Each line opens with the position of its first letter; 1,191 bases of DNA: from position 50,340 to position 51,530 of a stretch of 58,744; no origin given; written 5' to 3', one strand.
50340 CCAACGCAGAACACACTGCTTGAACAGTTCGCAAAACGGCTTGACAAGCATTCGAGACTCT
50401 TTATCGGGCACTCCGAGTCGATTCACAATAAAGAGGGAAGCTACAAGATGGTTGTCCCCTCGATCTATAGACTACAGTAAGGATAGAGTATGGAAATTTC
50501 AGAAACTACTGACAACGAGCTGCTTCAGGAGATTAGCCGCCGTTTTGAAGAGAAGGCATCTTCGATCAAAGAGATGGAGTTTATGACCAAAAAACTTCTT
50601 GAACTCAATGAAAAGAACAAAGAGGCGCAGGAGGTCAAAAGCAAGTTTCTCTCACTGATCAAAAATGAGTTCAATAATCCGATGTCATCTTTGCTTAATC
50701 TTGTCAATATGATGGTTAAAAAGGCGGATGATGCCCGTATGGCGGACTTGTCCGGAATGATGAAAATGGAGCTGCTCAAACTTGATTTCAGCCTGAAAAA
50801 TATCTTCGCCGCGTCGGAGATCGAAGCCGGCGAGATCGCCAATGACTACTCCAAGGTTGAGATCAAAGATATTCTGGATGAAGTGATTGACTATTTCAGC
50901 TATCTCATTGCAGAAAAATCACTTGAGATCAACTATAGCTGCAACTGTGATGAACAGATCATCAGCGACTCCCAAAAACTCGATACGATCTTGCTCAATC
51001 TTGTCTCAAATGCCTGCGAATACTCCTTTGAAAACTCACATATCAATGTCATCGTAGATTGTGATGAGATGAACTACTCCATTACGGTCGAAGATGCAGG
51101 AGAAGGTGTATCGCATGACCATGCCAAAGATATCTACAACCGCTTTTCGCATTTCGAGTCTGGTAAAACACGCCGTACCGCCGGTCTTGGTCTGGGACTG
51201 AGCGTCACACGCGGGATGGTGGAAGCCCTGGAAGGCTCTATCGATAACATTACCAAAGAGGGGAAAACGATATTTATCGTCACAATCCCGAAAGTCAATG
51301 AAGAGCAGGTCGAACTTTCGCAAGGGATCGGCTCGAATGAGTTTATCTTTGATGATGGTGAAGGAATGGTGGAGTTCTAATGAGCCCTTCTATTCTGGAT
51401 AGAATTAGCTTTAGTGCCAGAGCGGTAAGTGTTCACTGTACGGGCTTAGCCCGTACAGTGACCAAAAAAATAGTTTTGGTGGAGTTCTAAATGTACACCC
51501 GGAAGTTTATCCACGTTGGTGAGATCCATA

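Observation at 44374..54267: Ten-gene Che-type operon with a diguanylate-cyclase output and a non-standard parts list: candidate novel chemosensory-to-c-di-GMP system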

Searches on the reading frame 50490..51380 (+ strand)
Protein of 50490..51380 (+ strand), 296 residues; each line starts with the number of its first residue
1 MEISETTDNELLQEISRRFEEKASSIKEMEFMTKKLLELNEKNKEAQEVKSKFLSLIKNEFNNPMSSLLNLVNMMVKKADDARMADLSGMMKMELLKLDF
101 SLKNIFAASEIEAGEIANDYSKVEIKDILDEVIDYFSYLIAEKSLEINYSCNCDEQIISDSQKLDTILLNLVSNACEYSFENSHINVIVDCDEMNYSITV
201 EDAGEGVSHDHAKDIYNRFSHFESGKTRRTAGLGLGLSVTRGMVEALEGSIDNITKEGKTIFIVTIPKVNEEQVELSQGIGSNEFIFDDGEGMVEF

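Call 3: search_protein_families(library=pfam, proteins=[window:50490-51380:+], max_evalue=0.01)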
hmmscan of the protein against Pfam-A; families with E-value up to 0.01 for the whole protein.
window:50490-51380:+ (296 aa): 3 families
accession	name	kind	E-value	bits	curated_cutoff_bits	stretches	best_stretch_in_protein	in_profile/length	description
PF02518.31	HATPase_c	-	1.6e-19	70.8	26.4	1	160-268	2-109/111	Histidine kinase-, DNA gyrase B-, and HSP90-like ATPase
PF13589.12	HATPase_c_3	-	0.0029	18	25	0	166-227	5-64/137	Histidine kinase-, DNA gyrase B-, and HSP90-like ATPase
PF13581.12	HATPase_c_2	-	0.004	17.6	27.4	1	171-261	39-123/127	Histidine kinase-like ATPase domain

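Call 9: find_homologous_proteins(query=window:50490-51380:+, max_evalue=0.00001)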
Query window:50490-51380:+ (296 aa): 597 proteins with E <= 0.00001 among 2339 candidates; the best 120 are listed.
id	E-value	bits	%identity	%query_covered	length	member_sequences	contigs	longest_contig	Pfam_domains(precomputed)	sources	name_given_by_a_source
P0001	3.1e-183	625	100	100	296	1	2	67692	PF02518.32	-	-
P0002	8.8e-157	538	84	100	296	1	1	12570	PF02518.32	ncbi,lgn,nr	ncbi:MAG: HAMP domain-containing sensor histidine kinase [Campylobacterota bacterium]|nr:HAMP domain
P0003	5.4e-153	526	82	100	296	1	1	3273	PF02518.32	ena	-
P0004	4.3e-152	523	82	100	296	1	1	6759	PF13581.13,PF02518.32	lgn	-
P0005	2.5e-150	517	82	100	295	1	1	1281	PF13581.13,PF02518.32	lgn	-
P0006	1.7e-146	505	80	100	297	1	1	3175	PF02518.32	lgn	-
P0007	2.5e-145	501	78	100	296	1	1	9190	PF02518.32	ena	-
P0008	2.3e-141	488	79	100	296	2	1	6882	PF02518.32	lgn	-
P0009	2.3e-141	488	75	100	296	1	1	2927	PF13581.13,PF02518.32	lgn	-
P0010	2.4e-141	488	77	100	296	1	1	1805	PF02518.32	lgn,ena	-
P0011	1.8e-140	485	78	100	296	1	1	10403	PF02518.32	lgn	-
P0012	5.0e-140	484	76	100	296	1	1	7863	PF02518.32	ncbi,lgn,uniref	ncbi:sensor histidine kinase [Sulfurimonas sp.]|uniref:sensor histidine kinase n=1 Tax=Sulfurimonas 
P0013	1.4e-139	482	76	100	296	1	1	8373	PF02518.32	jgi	jgi:K+-sensing histidine kinase KdpD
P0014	8.1e-139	480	75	100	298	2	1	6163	PF02518.32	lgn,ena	-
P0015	2.2e-138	478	76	100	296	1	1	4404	PF02518.32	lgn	-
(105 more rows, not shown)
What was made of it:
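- Many K homologues carry a weak HATPase_c_2 (RsbW-type) hit (call 9).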

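Call 12: find_related_loci(query=A1, collection=genome_contigs, flank=10000)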
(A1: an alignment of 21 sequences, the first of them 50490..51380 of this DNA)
Query A1 (296 aa) in genome_contigs; peptide patterns used: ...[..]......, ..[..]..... (x = any residue, [..] = any of these).
190 stretches matched a pattern; 57 encode a relative of the query (tblastn E <= 1e-3); 57 distinct loci.
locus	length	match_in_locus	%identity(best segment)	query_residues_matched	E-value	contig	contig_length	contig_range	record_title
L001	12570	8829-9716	84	1-296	7e-170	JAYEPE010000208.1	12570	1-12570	MAG: Campylobacterota bacterium isolate MAG010 MAG010_208, whole genome shotgun sequence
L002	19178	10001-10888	72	1-296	1e-142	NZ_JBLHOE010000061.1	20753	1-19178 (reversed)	MAG: Sulfurimonas sp. isolate 3300055726_18 Ga0535650_0003463, whole genome shotgun sequence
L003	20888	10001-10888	72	1-296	9e-141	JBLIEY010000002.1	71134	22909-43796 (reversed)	MAG: Sulfurimonas sp. isolate 3300053697_25 Ga0535652_0000402, whole genome shotgun sequence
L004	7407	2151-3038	72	1-296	4e-138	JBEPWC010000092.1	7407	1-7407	MAG: Sulfurimonas sp. isolate 01_S196.maxbin.110 NODE_6366_length_7407_cov_1.421841:0-7407, whole genome shotgun sequenc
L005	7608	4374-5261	71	1-296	1e-135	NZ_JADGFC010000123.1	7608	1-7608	MAG: Sulfurimonas sp. isolate OB8 NODE_1986_length_7608_cov_5.854308, whole genome shotgun sequence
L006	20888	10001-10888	70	1-296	9e-132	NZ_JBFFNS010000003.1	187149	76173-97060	MAG: Sulfurimonas sp. isolate Mix_mud18.2022.04.8 k141_1333712_length_187149_cov_81.4757, whole genome shotgun sequence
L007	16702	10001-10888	68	1-296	4e-130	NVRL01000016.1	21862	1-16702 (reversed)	MAG: Sulfurimonas sp. isolate NORP168 Contig_source1382A_5266, whole genome shotgun sequence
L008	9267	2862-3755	63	1-296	2e-122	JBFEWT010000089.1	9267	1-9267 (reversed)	MAG: Sulfurimonadaceae bacterium isolate Mix_mud08.2021.06.73 k141_2279248_length_9267_cov_13.3616, whole genome shotgun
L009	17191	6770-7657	61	1-296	2e-120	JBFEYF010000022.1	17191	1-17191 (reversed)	MAG: Sulfurimonadaceae bacterium isolate Mix_mud09.2021.07.45 k141_1755747_length_17191_cov_31.4384, whole genome shotgu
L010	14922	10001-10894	63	1-296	5e-119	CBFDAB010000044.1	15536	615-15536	MAG TPA_asm: uncultured Campylobacterales bacterium isolate SRR26215684_binner123_Refined_87 genome assembly, contig: ER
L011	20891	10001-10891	61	1-296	4e-116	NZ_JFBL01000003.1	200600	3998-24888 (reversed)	Sulfurospirillum arcachonense DSM 9755 K354DRAFT_scaffold00003.3_C, whole genome shotgun sequence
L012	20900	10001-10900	62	1-296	1e-115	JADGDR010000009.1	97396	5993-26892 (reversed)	MAG: Sulfurospirillum sp. isolate BB15 NODE_196_length_97396_cov_43.813643, whole genome shotgun sequence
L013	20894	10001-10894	62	1-296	5e-110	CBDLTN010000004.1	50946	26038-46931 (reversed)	MAG TPA_asm: uncultured Sulfurospirillum sp. isolate SRR2018010_concoct_10 genome assembly, contig: ERZ3820729.100, whol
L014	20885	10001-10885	56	1-296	1e-107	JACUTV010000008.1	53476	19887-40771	MAG: Campylobacterales bacterium isolate Kmv14 NODE_221_length_53476_cov_11.695476, whole genome shotgun sequence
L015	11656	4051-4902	57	13-296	2e-103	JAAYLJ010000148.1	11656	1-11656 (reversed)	MAG: Campylobacteraceae bacterium isolate AS15tlH2ME_23 76960_AS15, whole genome shotgun sequence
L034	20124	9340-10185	50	10-292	1e-88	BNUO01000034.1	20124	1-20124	Campylobacterota bacterium MS502-29 DNA, sequence034, whole genome shotgun sequence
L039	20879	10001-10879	48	2-295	2e-82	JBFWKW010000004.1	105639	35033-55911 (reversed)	MAG: Campylobacterales bacterium isolate CA_2019_NHSR_51 NODE_551_length_105639_cov_5.480666_NHSR, whole genome shotgun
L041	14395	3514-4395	46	1-295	5e-82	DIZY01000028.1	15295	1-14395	MAG TPA_asm: Helicobacteraceae bacterium UBA6016 UBA6016_contig_25137, whole genome shotgun sequence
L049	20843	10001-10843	49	7-289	2e-78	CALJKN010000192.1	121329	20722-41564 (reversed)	MAG TPA_asm: uncultured Helicobacteraceae bacterium isolate SRR6231178_bin.58_CONCOCT_v1.1_MAG genome assembly, contig:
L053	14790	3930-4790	49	2-289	2e-83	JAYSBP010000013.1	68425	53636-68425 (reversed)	MAG: Campylobacterales bacterium isolate XM6_XAHMGE1bin.24 NODE_267_length_68425_cov_2.776377, whole genome shotgun sequ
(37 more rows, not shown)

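Call 38: search_protein_families(library=pfam, proteins=[L006:12405-14468:+, L003:12461-13186:+, L013:12460-14727:+, L015:6448-7227:+, L034:2688-3530:-, L039:12401-13363:+, L041:6857-7627:+, L049:15164-15973:+, L053:8940-10907:+, L041:11247-11732:+], max_evalue=0.001)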
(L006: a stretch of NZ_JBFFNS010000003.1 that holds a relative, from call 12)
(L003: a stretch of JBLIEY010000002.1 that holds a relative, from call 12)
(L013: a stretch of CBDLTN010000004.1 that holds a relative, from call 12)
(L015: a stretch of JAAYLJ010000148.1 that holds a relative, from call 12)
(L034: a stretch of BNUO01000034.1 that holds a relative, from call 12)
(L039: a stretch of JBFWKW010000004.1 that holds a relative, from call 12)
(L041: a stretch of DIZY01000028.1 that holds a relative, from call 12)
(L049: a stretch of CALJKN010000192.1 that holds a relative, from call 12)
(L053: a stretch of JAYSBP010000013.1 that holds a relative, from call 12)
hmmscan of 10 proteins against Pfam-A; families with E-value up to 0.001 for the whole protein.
L006:12405-14468:+ (687 aa): 8 families
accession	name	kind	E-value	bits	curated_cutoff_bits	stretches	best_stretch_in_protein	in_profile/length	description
PF08447.18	PAS_3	-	9.3e-42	141.6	25.6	2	282-370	2-88/89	PAS fold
PF00990.26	GGDEF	-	5.3e-41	140.5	23.8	1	518-672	2-159/161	Diguanylate cyclase, GGDEF domain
PF00072.30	Response_reg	-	3.1e-35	121.2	30.2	2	125-236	1-110/111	Response regulator receiver domain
PF13426.13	PAS_9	-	8.7e-14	52.1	27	1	275-376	7-103/103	PAS domain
PF00989.32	PAS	-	1.7e-13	51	22.6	1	390-503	2-113/113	PAS fold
PF14598.12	PAS_11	-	5.9e-07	29.9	25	0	435-486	36-86/109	PAS domain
PF20274.4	cREC_REC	-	3.5e-06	28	27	0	5-62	3-49/88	Cyclic-phosphate processing Receiver domain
PF22335.1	Cas10-Cmr2_palm2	-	0.00037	21.1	27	0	585-673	46-130/133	Cas10/Cmr2, second palm domain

L003:12461-13186:+ (241 aa): 2 families
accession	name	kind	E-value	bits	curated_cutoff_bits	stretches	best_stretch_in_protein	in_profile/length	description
PF00072.30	Response_reg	-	1.3e-19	70.8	30.2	1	19-134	1-110/111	Response regulator receiver domain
PF00486.34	Trans_reg_C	-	2.6e-10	40.7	26.2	1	169-239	4-77/77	Transcriptional regulatory protein, C terminal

L013:12460-14727:+ (755 aa): 2 families
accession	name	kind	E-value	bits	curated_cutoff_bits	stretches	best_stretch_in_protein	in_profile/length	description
PF00563.25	EAL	-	2.7e-69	233.6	31.3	1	503-737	3-236/236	EAL domain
PF00990.26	GGDEF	-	1.8e-38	132.3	23.8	1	331-479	1-157/161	Diguanylate cyclase, GGDEF domain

L015:6448-7227:+ (259 aa): 1 family
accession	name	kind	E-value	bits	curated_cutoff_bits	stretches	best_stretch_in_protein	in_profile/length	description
PF00226.36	DnaJ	-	1.4e-10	41.6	27.8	1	198-251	2-53/63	DnaJ domain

L034:2688-3530:- (280 aa): 1 family
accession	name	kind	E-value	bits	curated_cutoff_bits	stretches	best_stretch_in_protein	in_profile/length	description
PF00226.36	DnaJ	-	1.7e-14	54.1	27.8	1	216-273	1-53/63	DnaJ domain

L039:12401-13363:+ (320 aa): 4 families
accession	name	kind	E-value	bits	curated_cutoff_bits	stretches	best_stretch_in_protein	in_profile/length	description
PF02826.25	2-Hacid_dh_C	-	1.8e-50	171.2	25.1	1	110-289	3-178/178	D-isomer specific 2-hydroxyacid dehydrogenase, NAD binding domain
PF00389.36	2-Hacid_dh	-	1.6e-28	99.5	24.6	1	19-320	12-133/134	D-isomer specific 2-hydroxyacid dehydrogenase, catalytic domain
PF00670.27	AdoHcyase_NAD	-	1.9e-07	31.8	27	1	146-247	21-120/162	S-adenosyl-L-homocysteine hydrolase, NAD binding domain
PF07991.19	KARI_N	-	6.5e-05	23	20.6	1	146-237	2-96/165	Acetohydroxy acid isomeroreductase, NADPH-binding domain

L041:6857-7627:+ (256 aa): 1 family
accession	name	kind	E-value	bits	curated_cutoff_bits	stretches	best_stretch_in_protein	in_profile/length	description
PF03631.20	Virul_fac_BrkB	-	3.7e-25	89.5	33.7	1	24-253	4-251/259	Virulence factor BrkB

L049:15164-15973:+ (269 aa): 1 family
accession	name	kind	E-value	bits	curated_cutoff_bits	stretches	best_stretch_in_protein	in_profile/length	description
PF00226.36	DnaJ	-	3.4e-09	37.1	27.8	1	212-267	3-53/63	DnaJ domain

L053:8940-10907:+ (655 aa): 5 families
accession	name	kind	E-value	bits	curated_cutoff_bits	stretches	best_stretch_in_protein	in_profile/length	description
PF08269.17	dCache_2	-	1.6e-65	221.7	26.5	1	47-341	4-297/298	Cache domain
PF17200.10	sCache_2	-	1.1e-35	123.3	25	2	90-231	6-146/155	Single Cache domain 2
PF02518.31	HATPase_c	-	5.6e-16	59.4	26.4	1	549-653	4-108/111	Histidine kinase-, DNA gyrase B-, and HSP90-like ATPase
PF00512.31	HisKA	-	0.00036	20.9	26.9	0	437-502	2-62/66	His Kinase A (phospho-acceptor) domain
PF25200.1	DUF7833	-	0.00046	20.6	24.3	0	459-501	11-54/63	Family of unknown function (DUF7833)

L041:11247-11732:+ (161 aa): 4 families
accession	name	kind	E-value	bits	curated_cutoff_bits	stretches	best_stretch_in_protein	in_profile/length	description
PF00383.29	dCMP_cyt_deam_1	-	9.3e-25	86.9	25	1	8-107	3-101/102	Cytidine and deoxycytidylate deaminase zinc-binding region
PF14437.12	MafB19-deam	-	9e-23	81.2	27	1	8-113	2-106/142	MafB19-like deaminase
PF14439.12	Bd3614-deam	-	7.9e-06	26.3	38.5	1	34-106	13-88/113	Bd3614-like deaminase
PF18750.7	SNAD4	-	0.00016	22.2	27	1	48-97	22-72/130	Secreted Novel AID/APOBEC-like Deaminase 4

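Call 64: search_solved_structures(query=window:50490-51380:+, max_evalue=0.00001, show_alignments=3)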
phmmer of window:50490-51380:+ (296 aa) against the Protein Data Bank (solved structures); distinct sequences matched with E-value up to 0.00001: 40.
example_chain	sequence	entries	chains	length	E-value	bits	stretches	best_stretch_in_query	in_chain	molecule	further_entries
7z8n_A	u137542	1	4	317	2.6e-21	79.6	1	6-263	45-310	Histidine kinase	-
8u4x_A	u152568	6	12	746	6.3e-18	68.5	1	41-254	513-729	histidine kinase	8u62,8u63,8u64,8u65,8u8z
6paj_A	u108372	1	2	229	5.8e-17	65.3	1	48-268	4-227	Sensor protein SrrB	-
4jas_A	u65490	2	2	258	8e-17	64.9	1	41-269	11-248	Histidine kinase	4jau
2c2a_A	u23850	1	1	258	2.9e-16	63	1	41-269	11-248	SENSOR HISTIDINE KINASE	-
5uht_A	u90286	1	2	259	3e-16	63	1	41-269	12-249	Sensor histidine kinase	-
3dge_A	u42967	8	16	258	3.2e-16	62.9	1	41-269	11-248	Sensor protein | Histidine kinase | Sensor histidine kinase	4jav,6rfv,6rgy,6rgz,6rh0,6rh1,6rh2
6azr_A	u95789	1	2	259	5.7e-16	62.1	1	41-269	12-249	Sensor histidine kinase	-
3sl2_A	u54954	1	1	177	6.1e-16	62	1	130-273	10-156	Sensor histidine kinase yycG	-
6rh7_A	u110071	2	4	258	8.5e-16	61.5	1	41-269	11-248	Sensor histidine kinase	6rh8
7p8e_A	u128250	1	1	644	1.7e-15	60.5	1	34-199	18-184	Receiver domain of histidine kinase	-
9epn_A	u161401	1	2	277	3.6e-15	59.5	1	38-269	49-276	Sensor histidine kinase HprS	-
7zp0_A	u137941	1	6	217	1.3e-14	57.6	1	57-267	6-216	Sensor protein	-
7cch_A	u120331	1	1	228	1e-13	54.7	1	98-267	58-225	AdeS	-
3a0r_A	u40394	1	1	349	1.4e-13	54.2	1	38-272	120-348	Sensor protein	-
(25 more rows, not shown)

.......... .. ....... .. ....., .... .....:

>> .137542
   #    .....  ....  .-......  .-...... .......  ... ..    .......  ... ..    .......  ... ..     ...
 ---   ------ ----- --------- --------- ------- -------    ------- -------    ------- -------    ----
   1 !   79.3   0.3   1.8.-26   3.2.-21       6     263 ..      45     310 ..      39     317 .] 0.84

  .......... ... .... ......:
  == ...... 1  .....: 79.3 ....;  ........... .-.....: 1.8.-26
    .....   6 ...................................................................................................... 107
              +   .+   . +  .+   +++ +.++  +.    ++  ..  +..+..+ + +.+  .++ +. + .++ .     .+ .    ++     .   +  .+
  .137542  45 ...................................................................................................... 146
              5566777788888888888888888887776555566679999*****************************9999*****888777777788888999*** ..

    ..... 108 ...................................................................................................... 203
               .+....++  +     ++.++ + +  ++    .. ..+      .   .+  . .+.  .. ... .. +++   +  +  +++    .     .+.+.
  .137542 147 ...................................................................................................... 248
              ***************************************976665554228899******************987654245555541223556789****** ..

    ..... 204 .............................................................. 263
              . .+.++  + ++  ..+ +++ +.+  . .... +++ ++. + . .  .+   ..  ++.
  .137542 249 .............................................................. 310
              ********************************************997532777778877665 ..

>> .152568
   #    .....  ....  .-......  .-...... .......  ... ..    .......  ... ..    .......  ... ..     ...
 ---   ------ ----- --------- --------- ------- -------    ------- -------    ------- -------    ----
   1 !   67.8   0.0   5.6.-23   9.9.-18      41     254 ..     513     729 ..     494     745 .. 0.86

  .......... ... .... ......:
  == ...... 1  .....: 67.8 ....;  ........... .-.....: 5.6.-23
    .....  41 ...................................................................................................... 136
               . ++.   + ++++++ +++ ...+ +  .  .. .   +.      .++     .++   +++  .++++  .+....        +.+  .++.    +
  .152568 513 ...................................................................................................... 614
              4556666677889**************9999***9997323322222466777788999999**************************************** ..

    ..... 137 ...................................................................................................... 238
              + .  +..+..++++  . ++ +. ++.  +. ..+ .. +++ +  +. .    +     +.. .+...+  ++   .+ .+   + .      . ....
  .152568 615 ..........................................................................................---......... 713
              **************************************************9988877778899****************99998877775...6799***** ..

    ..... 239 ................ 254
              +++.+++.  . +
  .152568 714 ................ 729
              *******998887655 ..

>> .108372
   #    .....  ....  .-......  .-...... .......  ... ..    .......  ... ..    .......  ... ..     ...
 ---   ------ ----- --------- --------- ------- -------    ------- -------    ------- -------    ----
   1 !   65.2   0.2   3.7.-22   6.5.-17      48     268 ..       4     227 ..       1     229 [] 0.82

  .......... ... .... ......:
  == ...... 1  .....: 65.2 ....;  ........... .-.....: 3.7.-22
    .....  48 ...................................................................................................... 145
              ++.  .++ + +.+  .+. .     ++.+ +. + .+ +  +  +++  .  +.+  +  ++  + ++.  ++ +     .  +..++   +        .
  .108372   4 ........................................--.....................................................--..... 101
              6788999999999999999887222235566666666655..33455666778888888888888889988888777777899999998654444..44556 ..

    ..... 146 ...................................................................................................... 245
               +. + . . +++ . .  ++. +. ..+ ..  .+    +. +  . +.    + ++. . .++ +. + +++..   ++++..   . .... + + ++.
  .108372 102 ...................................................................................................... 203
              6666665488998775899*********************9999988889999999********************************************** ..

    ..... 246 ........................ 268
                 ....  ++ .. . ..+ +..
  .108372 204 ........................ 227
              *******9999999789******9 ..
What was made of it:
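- On HisKA-type sensor histidine kinase: Asn59 aligns with the His of SHE(I/L)RTP in solved kinases (call 64). Full-length alignments to 7z8n, HK853 and others (call 64).
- Closest known: Histidine-kinase-like proteins that do not autophosphorylate: DivL. Same: Both appear among the PDB sequence matches of K (call 64).
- Checked: The H-box of K reads KNEFNNP, and Asn59 falls on the phospho-His column of HisKA kinases (call 64).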

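Call 78: search_protein_families(library=ncbifam, proteins=[window:50490-51380:+], max_evalue=0.01)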
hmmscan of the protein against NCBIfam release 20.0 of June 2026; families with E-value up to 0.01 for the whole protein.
window:50490-51380:+ (296 aa): 74 families (the best 25 are shown)
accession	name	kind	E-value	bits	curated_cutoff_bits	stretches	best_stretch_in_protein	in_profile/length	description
NF046044.1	PnpS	equivalog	5.4e-32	111.3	400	1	42-267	162-390/390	two-component system histidine kinase PnpS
TIGR02966.1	phoR_proteo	equivalog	5.7e-31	107.8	334.2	1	20-258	81-324/333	phosphate regulon sensor histidine kinase PhoR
NF047874.1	MASE3_PAS_HK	subfamily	5.1e-30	104.8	560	1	27-275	379-632/655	MASE3 domain-containing sensor histidine kinase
NF041832.1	near_NosP_CTERM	subfamily_domain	6.1e-29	101.2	400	1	45-275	2-232/370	NahK/ErcS family hybrid sensor histidine kinase/response regulator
NF047465.1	hybrid_HK_LvrA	exception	3.9e-27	94.6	1200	1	15-278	167-432/819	hybrid histidine kinase/response regulator LvrA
TIGR02956.1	TMAO_torS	equivalog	5.1e-26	91.1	676.5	1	40-272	454-686/967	TMAO reductase system sensor histidine kinase/response regulator TorS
NF040691.1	MtrAB_MtrB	equivalog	4.2e-25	88.7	450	1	32-275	253-499/507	MtrAB system histidine kinase MtrB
NF041735.1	hist_kin_RppB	equivalog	6.5e-25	87.8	400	1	59-265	225-436/438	two-component system sensor histidine kinase RppB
NF033092.0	HK_WalK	equivalog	7e-25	87.6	725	1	107-267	431-593/594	cell wall metabolism sensor histidine kinase WalK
NF041947.1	LuxQ_Vibrio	equivalog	9.1e-25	86.7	1200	1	43-273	465-701/843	quorum-sensing autoinducer 2 sensor kinase/phosphatase LuxQ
NF041880.1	EPS_EpsF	equivalog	4.9e-24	84.7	900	1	42-251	266-473/492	response regulator EpsF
NF033091.0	HK_VanS_ACDEFG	equivalog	6.7e-24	84.5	400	1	23-267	47-293/293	vancomycin resistance histidine kinase VanS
NF012226.0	AdeS_HK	equivalog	1.9e-23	83.2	500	1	15-267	103-352/353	two-component sensor histidine kinase AdeS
TIGR01386.1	cztS_silS_copS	subfamily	5.2e-23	81.7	292.55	1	102-267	294-457/457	heavy metal sensor histidine kinase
NF012163.2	BaeS_SmeS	equivalog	1.8e-22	79.9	500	1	27-252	217-441/457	sensor histidine kinase efflux regulator BaeS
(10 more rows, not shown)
